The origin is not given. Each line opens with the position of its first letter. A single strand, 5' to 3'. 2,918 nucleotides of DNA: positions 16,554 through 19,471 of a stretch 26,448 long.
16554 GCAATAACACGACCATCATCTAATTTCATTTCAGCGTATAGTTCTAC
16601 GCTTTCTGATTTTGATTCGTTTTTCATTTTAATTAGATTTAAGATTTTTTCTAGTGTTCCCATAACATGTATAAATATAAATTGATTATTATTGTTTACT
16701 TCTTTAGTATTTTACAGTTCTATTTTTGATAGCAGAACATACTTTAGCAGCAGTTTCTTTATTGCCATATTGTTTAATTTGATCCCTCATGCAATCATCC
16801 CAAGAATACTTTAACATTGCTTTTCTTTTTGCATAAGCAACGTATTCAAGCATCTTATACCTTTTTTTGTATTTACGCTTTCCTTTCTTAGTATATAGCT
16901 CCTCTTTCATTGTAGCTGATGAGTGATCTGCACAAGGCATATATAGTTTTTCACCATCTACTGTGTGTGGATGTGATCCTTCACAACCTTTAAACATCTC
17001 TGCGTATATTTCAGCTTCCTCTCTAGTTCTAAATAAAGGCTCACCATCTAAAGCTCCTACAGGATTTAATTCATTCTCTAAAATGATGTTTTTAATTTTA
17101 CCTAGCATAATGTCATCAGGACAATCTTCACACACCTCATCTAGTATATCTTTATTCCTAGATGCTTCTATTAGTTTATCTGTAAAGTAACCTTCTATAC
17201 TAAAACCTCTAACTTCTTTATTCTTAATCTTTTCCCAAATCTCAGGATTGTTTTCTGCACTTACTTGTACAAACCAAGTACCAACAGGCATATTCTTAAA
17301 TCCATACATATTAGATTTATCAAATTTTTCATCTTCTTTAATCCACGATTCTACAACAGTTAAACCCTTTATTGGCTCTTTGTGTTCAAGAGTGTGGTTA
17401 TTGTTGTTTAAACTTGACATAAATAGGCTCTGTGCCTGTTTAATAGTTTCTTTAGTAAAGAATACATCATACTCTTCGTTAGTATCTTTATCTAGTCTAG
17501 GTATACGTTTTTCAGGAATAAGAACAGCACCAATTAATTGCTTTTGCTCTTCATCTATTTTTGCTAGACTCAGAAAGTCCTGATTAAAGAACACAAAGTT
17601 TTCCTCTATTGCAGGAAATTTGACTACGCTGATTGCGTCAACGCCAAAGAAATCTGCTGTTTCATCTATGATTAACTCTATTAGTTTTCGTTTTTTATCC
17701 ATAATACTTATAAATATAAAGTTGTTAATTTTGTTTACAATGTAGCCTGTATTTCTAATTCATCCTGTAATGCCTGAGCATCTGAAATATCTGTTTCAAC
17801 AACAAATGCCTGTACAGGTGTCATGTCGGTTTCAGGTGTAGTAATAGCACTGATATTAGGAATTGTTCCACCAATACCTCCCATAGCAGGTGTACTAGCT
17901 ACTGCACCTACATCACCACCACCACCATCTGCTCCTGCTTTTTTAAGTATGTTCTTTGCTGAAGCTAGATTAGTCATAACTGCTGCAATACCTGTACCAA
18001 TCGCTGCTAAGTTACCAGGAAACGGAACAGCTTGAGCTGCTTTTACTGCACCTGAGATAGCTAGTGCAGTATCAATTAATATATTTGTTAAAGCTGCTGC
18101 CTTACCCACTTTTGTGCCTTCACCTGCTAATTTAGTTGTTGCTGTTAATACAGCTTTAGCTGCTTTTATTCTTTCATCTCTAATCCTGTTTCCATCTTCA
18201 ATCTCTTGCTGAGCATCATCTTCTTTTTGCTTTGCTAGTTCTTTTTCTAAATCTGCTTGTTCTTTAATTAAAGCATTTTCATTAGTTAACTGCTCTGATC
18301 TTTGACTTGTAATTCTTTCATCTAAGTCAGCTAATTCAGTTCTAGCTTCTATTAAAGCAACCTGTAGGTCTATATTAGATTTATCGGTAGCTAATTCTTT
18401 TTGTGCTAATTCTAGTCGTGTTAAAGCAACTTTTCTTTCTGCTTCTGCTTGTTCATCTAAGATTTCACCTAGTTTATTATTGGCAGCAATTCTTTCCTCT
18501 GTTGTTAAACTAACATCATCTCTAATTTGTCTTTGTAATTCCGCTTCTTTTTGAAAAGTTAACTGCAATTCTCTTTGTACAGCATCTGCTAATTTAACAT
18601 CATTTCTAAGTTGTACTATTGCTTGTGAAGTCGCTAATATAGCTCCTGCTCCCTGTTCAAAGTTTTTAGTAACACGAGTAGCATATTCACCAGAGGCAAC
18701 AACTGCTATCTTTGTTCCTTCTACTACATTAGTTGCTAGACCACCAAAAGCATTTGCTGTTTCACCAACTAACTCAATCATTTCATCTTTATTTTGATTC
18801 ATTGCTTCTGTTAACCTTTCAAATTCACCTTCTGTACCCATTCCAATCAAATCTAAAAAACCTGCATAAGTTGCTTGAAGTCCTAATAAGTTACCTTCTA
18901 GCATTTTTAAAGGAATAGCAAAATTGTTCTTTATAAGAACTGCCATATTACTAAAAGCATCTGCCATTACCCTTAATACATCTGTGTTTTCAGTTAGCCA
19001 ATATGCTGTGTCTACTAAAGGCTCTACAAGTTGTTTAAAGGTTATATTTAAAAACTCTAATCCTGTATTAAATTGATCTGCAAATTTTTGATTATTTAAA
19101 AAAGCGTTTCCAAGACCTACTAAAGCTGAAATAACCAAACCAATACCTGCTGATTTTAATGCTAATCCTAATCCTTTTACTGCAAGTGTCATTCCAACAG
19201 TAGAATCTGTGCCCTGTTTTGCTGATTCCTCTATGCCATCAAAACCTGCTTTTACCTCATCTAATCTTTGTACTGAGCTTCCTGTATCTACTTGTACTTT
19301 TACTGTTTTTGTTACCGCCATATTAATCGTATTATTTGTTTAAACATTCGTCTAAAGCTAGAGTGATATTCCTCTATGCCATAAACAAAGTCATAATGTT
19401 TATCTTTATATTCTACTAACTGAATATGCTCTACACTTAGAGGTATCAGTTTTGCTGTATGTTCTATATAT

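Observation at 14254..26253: Bipartite 28-nt element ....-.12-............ occurs exactly four times, always just upstream of structural-gene start codons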

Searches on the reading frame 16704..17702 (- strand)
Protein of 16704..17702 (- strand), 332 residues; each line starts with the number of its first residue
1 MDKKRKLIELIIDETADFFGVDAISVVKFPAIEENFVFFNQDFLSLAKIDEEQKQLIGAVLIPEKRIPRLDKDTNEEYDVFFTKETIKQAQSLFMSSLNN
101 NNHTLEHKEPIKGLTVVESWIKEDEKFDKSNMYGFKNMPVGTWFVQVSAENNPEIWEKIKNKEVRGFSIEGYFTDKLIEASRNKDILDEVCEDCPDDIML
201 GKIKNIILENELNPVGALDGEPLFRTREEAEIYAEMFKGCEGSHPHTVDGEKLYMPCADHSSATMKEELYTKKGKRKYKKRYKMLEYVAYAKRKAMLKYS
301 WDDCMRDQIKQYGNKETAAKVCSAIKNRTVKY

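Call 12: search_protein_families(library=phrogs, proteins=[window:16704-17702:-], max_evalue=0.001)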
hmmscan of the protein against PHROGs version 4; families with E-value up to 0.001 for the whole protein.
window:16704-17702:- (332 aa): 5 families
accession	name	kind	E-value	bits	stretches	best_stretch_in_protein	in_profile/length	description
phrog_24921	-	unknown function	2.6e-36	126.4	1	16-184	11-181/349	-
phrog_1530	-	other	9.2e-17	62.4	1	45-175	238-351/379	DNA methyltransferase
phrog_3017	-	head and packaging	4.1e-12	47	1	46-178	43-157/402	head maturation protease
phrog_15223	-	other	6e-08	33.9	1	48-180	8-121/199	protease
phrog_33677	-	head and packaging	3.1e-07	30.8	1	52-180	155-271/564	head maturation protease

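Call 13: search_protein_families(library=pfam, proteins=[window:16704-17702:-], max_evalue=0.01)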
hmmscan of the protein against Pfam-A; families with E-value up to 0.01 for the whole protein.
window:16704-17702:- (332 aa): 2 families
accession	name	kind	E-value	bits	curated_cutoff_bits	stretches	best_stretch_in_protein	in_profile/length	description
PF14550.11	Peptidase_S78_2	-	2.9e-17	63.3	24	1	46-172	5-121/126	Putative phage serine protease XkdF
PF12518.13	DUF3721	-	2.3e-06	27.6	27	1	224-261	1-33/33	Protein of unknown function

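Call 16: find_related_loci(query=window:16704-17702:-, collection=viral_contigs, flank=10000)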
Query window:16704-17702:- (332 aa) in viral_contigs; peptide patterns used: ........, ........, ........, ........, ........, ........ (x = any residue, [..] = any of these).
128 stretches matched a pattern; 125 encode a relative of the query (tblastn E <= 1e-3); the best 80 are kept; 80 distinct loci.
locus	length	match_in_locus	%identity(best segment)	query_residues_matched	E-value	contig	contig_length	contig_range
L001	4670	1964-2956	96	1-331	0e+0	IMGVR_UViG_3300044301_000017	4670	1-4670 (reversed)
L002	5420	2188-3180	96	1-331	0e+0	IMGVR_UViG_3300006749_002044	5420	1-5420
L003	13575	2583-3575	95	1-331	0e+0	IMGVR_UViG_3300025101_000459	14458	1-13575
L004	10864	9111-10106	88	1-332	0e+0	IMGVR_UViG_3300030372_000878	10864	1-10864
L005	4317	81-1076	89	1-332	0e+0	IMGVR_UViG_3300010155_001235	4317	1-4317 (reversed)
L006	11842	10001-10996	88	1-332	0e+0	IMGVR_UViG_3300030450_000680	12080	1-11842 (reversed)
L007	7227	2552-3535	87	3-331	0e+0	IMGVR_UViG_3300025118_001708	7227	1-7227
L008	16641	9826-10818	88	1-331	0e+0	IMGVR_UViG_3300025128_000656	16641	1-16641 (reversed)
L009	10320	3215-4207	88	1-331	0e+0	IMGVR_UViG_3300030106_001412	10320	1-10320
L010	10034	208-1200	88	1-331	0e+0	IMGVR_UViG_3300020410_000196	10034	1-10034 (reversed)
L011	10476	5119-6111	88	1-332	0e+0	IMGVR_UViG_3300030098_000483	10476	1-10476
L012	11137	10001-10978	90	7-332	0e+0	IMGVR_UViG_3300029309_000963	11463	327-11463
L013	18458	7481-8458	90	7-332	0e+0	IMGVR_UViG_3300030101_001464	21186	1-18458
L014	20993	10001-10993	87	1-331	0e+0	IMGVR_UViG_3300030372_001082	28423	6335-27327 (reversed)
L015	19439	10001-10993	88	1-331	0e+0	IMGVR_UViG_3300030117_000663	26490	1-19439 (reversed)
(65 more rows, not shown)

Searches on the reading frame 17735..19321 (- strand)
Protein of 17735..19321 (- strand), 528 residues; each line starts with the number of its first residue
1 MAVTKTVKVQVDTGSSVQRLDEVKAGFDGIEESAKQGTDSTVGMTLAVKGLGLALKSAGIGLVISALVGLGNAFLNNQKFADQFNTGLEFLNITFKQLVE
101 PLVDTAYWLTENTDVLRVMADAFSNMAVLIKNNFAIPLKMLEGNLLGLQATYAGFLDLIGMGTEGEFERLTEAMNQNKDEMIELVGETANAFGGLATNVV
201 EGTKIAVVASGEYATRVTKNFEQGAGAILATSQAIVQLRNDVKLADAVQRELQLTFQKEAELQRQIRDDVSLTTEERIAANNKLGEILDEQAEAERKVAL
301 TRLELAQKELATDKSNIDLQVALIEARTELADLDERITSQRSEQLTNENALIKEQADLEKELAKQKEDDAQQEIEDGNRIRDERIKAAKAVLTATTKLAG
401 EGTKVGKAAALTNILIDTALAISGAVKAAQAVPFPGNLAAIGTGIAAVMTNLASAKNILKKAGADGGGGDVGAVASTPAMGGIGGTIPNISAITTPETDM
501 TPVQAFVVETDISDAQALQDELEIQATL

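Call 12: search_protein_families(library=phrogs, proteins=[window:17735-19321:-], max_evalue=0.001)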
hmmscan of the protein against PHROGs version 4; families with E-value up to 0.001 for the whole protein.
window:17735-19321:- (528 aa): 2 families
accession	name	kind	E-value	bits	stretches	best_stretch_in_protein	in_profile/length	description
phrog_21537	-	head and packaging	7.2e-21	75.5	1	202-381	258-437/682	virion structural protein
phrog_37298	-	unknown function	6.8e-07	28.7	1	246-460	760-974/1088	-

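Call 13: search_protein_families(library=pfam, proteins=[window:17735-19321:-], max_evalue=0.01)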
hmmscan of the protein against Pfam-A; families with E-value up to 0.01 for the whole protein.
window:17735-19321:- (528 aa): 0 families
